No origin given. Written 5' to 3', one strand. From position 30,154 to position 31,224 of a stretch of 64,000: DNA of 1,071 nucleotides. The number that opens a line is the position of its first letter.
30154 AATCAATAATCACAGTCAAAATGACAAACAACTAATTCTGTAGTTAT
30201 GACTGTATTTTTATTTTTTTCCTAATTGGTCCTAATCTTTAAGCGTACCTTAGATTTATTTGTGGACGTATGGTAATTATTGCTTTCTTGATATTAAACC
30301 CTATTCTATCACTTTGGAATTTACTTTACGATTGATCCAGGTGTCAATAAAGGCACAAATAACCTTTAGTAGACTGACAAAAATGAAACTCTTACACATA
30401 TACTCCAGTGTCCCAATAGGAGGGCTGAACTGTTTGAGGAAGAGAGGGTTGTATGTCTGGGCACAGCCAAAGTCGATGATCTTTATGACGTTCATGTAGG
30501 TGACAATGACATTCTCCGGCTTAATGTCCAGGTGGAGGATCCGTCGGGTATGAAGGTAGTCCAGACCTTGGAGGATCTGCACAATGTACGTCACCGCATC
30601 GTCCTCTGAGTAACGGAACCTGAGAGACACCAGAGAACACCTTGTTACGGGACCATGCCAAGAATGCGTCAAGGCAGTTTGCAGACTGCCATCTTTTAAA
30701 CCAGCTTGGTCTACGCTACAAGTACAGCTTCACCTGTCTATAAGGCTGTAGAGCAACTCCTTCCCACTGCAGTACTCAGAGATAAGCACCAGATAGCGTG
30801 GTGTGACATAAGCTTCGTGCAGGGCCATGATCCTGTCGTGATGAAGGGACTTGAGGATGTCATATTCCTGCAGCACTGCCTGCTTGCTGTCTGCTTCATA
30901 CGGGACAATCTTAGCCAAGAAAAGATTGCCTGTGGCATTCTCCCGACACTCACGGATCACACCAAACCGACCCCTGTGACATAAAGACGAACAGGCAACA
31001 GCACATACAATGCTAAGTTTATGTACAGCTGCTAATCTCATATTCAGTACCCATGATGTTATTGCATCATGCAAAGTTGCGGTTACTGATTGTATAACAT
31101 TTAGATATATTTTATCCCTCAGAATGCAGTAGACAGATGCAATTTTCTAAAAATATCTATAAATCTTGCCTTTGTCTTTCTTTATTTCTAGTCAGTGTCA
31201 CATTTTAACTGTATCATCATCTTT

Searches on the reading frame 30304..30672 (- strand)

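Call 47: search_protein_families(library=pfam, proteins=[window:30304-30672:-], max_evalue=0.001)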
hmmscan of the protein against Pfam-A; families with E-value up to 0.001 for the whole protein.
window:30304-30672:- (123 aa): 2 families
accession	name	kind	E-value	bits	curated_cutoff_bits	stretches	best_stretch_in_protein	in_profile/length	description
PF00069.31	Pkinase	-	4e-19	69.5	31.7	1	18-93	92-165/263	Protein kinase domain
PF07714.23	PK_Tyr_Ser-Thr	-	1.5e-09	38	23.1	1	21-74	99-152/258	Protein tyrosine and serine/threonine kinase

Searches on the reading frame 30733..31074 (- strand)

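Call 47: search_protein_families(library=pfam, proteins=[window:30733-31074:-], max_evalue=0.001)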
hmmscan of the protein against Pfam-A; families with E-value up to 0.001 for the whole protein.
window:30733-31074:- (114 aa): 2 families
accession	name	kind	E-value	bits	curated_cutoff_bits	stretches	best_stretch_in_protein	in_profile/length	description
PF00069.31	Pkinase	-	2.4e-12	47.3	31.7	1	34-109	9-87/263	Protein kinase domain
PF07714.23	PK_Tyr_Ser-Thr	-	2.1e-06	27.7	23.1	1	34-111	9-92/258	Protein tyrosine and serine/threonine kinase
